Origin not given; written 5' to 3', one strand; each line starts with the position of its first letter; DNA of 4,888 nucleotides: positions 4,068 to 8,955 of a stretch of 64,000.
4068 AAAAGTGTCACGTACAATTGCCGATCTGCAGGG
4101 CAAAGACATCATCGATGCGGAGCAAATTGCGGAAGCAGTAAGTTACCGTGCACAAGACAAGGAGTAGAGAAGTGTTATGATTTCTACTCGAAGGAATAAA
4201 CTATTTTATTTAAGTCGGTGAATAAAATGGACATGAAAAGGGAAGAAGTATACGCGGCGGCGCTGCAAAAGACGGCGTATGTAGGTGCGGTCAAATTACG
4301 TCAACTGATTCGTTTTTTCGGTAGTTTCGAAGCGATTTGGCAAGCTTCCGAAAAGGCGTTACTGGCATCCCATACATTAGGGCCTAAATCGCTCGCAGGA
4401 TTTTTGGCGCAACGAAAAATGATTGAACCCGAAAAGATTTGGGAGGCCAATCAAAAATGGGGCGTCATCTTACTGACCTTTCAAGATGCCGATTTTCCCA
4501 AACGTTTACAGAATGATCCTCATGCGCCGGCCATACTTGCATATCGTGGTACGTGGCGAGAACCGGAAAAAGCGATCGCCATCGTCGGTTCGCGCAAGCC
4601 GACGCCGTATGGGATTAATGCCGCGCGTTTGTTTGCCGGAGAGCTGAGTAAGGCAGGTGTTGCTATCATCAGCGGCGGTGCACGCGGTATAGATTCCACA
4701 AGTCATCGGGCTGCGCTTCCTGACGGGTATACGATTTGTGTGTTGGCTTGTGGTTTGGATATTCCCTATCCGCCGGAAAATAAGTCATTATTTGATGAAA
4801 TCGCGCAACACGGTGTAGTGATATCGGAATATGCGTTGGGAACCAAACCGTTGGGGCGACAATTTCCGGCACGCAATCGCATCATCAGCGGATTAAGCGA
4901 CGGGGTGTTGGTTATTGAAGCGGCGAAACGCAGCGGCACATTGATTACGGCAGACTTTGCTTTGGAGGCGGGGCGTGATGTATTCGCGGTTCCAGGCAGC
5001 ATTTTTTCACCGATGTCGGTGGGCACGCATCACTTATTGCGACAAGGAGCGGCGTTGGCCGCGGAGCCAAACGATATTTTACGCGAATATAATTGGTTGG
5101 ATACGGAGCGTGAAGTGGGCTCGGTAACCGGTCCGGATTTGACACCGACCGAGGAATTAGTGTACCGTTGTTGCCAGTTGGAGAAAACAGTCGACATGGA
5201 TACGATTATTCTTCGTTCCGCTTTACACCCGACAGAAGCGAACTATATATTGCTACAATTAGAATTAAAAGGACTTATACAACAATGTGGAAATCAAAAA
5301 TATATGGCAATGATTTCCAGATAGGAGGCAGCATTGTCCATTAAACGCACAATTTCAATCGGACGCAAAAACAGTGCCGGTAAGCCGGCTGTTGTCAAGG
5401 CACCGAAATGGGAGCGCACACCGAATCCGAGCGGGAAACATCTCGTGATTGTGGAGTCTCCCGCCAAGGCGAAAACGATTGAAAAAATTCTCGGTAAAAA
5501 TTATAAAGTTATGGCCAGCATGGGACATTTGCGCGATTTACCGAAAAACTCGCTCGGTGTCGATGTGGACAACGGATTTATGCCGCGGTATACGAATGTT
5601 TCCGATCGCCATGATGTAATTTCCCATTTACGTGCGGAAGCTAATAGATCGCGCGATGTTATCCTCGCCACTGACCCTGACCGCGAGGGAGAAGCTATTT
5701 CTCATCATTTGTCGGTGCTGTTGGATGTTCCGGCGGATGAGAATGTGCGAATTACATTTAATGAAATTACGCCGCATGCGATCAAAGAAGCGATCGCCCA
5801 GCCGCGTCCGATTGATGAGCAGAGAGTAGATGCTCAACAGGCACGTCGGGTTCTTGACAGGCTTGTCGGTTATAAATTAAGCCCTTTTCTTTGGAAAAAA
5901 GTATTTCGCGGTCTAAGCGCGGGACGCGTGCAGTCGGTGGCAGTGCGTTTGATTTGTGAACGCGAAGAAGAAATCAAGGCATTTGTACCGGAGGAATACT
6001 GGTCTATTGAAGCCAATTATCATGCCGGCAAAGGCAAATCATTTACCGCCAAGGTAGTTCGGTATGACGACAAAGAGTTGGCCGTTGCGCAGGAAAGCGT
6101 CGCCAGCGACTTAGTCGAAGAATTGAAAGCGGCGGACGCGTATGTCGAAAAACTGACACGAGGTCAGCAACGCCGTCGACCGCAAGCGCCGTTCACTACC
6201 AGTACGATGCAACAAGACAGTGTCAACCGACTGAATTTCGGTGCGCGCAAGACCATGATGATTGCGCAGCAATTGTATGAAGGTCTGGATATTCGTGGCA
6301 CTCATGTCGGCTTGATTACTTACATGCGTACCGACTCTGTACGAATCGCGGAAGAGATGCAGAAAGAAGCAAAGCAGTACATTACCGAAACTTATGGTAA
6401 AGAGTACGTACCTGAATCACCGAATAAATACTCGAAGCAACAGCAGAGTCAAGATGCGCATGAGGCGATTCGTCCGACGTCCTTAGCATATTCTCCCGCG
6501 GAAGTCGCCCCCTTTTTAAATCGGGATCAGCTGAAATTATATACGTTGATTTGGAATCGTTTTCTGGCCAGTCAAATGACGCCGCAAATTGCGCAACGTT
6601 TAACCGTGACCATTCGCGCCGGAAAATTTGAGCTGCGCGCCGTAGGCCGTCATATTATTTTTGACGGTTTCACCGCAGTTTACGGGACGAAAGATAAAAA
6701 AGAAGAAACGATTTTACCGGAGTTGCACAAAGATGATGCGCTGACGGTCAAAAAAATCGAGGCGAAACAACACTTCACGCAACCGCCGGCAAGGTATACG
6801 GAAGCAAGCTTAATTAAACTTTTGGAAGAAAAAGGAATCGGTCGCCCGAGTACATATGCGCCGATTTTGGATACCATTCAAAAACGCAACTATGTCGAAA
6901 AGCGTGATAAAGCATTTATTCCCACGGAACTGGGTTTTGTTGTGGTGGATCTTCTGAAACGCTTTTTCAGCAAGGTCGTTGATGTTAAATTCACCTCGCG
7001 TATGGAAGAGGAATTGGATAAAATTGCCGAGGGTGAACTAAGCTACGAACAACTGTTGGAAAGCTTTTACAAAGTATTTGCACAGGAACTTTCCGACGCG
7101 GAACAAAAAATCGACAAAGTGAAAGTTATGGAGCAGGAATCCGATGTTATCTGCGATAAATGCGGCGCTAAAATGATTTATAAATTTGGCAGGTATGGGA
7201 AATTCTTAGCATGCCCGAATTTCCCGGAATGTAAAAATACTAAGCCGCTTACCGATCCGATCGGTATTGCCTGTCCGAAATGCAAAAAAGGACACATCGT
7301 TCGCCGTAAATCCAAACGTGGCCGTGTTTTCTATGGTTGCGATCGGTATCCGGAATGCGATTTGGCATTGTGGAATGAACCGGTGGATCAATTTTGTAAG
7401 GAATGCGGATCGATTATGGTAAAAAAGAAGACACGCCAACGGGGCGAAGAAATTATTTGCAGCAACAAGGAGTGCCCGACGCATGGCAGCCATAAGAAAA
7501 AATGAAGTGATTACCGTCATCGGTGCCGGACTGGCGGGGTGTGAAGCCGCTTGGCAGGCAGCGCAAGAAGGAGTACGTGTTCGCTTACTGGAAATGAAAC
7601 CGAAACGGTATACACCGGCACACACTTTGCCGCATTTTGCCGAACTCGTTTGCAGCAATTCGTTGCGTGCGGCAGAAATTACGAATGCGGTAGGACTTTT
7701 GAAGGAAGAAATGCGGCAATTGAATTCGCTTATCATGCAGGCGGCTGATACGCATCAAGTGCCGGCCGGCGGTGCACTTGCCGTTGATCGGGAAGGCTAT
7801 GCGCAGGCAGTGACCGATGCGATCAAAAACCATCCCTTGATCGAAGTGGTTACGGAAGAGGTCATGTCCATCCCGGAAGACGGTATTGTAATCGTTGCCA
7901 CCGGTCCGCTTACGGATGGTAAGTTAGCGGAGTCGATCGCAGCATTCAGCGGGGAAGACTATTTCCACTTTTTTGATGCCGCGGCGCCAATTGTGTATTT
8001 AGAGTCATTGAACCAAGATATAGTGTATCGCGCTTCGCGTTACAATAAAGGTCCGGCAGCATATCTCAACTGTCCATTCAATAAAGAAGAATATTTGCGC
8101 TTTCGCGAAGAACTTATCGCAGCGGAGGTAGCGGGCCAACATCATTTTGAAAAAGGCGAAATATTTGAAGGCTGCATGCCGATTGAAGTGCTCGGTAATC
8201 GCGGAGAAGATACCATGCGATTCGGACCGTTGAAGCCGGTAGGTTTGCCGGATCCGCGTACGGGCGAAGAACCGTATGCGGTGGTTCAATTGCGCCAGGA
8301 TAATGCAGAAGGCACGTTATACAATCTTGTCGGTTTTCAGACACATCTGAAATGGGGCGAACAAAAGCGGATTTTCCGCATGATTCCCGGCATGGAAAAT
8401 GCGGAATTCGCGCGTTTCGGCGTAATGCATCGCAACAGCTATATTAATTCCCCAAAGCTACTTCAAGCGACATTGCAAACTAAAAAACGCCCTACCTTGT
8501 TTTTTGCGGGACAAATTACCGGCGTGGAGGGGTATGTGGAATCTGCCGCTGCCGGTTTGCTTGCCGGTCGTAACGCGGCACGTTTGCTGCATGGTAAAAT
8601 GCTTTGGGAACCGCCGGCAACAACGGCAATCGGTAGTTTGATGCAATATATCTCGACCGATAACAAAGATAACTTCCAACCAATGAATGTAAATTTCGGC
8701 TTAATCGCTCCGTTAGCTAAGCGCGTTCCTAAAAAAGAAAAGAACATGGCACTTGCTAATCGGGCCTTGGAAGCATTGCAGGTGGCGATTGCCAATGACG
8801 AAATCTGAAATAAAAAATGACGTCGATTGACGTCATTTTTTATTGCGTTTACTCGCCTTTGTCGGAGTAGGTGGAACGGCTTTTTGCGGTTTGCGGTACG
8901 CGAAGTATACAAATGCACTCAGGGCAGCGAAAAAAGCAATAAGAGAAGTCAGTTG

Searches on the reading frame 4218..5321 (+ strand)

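Call 62: search_protein_families(library=pfam, max_evalue=0.00001, proteins=[window:4218-5321:+])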
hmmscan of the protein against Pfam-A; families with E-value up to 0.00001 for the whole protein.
window:4218-5321:+ (368 aa): 2 families
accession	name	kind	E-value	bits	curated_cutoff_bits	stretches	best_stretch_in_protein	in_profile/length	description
PF02481.21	DNA_processg_A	-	2.4e-73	246.2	29.6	1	80-281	4-210/212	DNA recombination-mediator protein A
PF17782.7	DprA_WH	-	1.6e-06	28.5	22.9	1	323-357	24-58/61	DprA winged helix domain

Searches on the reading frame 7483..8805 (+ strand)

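Call 62: search_protein_families(library=pfam, max_evalue=0.00001, proteins=[window:7483-8805:+])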
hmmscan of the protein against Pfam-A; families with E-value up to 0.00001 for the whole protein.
window:7483-8805:+ (441 aa): 2 families
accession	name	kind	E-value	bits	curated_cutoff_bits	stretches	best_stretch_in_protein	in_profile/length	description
PF01134.28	GIDA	-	3.7e-106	355.9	22.1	1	10-372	2-390/391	Glucose inhibited division protein A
PF01266.30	DAO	-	8.2e-06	26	27.9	0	10-103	2-94/353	FAD dependent oxidoreductase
